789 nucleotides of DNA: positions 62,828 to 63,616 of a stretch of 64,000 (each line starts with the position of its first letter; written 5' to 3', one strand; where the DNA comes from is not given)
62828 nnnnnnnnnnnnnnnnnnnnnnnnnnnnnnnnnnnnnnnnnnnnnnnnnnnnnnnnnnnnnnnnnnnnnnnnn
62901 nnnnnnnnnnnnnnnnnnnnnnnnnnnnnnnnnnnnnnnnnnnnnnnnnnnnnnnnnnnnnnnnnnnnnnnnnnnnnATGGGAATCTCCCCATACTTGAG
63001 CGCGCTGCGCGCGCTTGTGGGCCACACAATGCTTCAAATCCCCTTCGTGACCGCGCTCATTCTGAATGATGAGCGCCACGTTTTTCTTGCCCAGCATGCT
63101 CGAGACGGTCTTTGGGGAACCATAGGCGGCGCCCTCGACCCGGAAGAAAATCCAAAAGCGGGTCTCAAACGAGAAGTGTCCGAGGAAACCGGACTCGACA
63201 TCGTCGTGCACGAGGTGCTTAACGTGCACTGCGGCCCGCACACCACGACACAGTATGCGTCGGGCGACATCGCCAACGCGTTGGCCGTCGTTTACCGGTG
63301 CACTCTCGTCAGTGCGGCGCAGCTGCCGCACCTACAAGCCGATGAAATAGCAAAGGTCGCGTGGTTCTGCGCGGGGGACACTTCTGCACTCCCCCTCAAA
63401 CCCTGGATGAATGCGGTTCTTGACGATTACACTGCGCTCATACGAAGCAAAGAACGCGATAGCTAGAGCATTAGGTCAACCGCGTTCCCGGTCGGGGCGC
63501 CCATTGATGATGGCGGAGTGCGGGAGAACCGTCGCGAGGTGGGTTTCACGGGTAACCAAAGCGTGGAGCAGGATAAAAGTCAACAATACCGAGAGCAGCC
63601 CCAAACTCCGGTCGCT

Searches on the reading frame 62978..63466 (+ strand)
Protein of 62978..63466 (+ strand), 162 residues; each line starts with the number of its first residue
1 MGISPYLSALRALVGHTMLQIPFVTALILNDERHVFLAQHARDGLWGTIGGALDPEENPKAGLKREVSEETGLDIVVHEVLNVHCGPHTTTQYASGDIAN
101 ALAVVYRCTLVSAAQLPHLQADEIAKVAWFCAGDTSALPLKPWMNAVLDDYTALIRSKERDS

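Call 4: search_protein_families(library=pfam, proteins=[window:62978-63466:+], max_evalue=0.01)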
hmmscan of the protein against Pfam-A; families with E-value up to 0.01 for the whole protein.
window:62978-63466:+ (162 aa): 2 families
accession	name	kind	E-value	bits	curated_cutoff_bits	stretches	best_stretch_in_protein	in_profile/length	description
PF00293.34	NUDIX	-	6.3e-16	59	21.1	1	24-149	6-132/134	NUDIX domain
PF22327.2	Nudt16-like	-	8.6e-05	23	27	1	16-82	4-72/161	U8 snoRNA-decapping enzyme-like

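Call 55: search_protein_families(library=ncbifam, proteins=[window:62978-63466:+], max_evalue=0.1)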
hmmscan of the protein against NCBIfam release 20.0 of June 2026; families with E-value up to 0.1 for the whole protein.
window:62978-63466:+ (162 aa): 17 families
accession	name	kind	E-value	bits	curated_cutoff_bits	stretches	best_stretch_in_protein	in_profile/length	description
NF041652.1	Nud_hyd_Dein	equivalog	9.7e-07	29.1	200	1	28-133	20-125/152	Nudix hydrolase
NF007834.0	PRK10546.1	equivalog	1.7e-06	27.9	156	1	24-84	6-70/135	pyrimidine (deoxy)nucleoside triphosphate diphosphatase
NF006961.0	PRK09438.1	equivalog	1.8e-06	27.5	103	1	29-96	16-92/151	dihydroneopterin triphosphate diphosphatase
NF006530.0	PRK08999.1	equivalog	3.4e-06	26.3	245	1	20-80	5-69/315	Nudix family hydrolase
NF008044.0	PRK10776.1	equivalog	2.8e-05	24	148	1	25-82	8-69/130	8-oxo-dGTP diphosphatase MutT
NF001937.0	PRK00714.1-4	equivalog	5.1e-05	23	139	1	24-80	11-67/161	RNA pyrophosphohydrolase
TIGR00586.1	mutt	equivalog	8.2e-05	22.6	97.9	1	24-81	8-69/129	8-oxo-dGTP diphosphatase MutT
NF001299.0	PRK00241.1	equivalog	0.0003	20.3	158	1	22-75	136-190/263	NAD(+) diphosphatase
NF001935.0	PRK00714.1-2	equivalog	0.00062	19.3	259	1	23-75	10-62/183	RNA pyrophosphohydrolase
NF012016.0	PRK15472.1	equivalog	0.00068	19.3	95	1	27-134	10-121/141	nucleoside triphosphatase NudI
NF002995.0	PRK03759.1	equivalog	0.0024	17.6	127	1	44-144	63-165/185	isopentenyl-diphosphate Delta-isomerase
NF001938.0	PRK00714.1-5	equivalog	0.0028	17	116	1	23-76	15-77/172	RNA pyrophosphohydrolase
NF001936.0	PRK00714.1-3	equivalog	0.0043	16.9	118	1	23-75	9-66/155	RNA pyrophosphohydrolase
NF001934.0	PRK00714.1-1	equivalog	0.0083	15.6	241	1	24-76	11-63/176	RNA pyrophosphohydrolase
TIGR02705.1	nudix_YtkD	equivalog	0.025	14.1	154.4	1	32-73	34-74/156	RNA deprotection pyrophosphohydrolase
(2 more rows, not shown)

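Call 56: find_homologous_proteins(query=window:62978-63466:+, max_evalue=1e-20)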
Query window:62978-63466:+ (162 aa): 2 proteins with E <= 1e-20 among 211 candidates.
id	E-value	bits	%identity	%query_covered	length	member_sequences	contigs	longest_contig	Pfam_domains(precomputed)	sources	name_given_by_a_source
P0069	1.0e-103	362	100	100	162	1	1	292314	PF00293.35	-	-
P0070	2.0e-43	166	55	91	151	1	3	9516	PF00293.35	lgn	-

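Call 57: find_encoding_contigs(protein=P0070, flank=10000, max_places=3)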
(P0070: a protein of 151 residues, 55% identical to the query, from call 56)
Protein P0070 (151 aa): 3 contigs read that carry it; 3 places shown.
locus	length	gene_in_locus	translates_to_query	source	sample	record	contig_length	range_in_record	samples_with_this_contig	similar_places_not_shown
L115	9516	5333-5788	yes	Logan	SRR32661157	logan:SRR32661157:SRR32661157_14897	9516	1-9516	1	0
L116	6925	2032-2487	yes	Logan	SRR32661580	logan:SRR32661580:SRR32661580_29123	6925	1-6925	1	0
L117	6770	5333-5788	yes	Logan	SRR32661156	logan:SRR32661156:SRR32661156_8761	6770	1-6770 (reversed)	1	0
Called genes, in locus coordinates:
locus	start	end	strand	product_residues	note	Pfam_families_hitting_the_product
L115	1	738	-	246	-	?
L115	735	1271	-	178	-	-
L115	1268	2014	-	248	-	PF04203:Sortase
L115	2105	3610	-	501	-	-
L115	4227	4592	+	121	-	-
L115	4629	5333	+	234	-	-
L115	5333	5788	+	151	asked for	PF00293:NUDIX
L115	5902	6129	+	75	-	-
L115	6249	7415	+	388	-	-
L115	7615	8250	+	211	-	PF01656:CbiA, PF07015:VirC1 (weak), PF09140:MipZ (weak), PF10609:ParA (weak), PF13614:AAA_31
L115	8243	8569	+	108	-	-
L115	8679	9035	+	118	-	PF05973:Gp49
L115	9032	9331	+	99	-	PF12844:HTH_19, PF13560:HTH_31, PF01381:HTH_3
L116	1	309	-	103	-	?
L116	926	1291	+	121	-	-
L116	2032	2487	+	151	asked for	PF00293:NUDIX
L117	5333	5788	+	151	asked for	PF00293:NUDIX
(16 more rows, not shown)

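Call 78: search_protein_families(library=padloc, proteins=[window:62978-63466:+], max_evalue=0.01)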
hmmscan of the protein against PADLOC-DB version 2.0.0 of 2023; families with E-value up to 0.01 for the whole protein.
window:62978-63466:+ (162 aa): 1 family
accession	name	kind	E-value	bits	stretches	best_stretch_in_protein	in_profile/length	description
PDLC04899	PDC-S07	-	1.3e-09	35.8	1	18-134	3-111/135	-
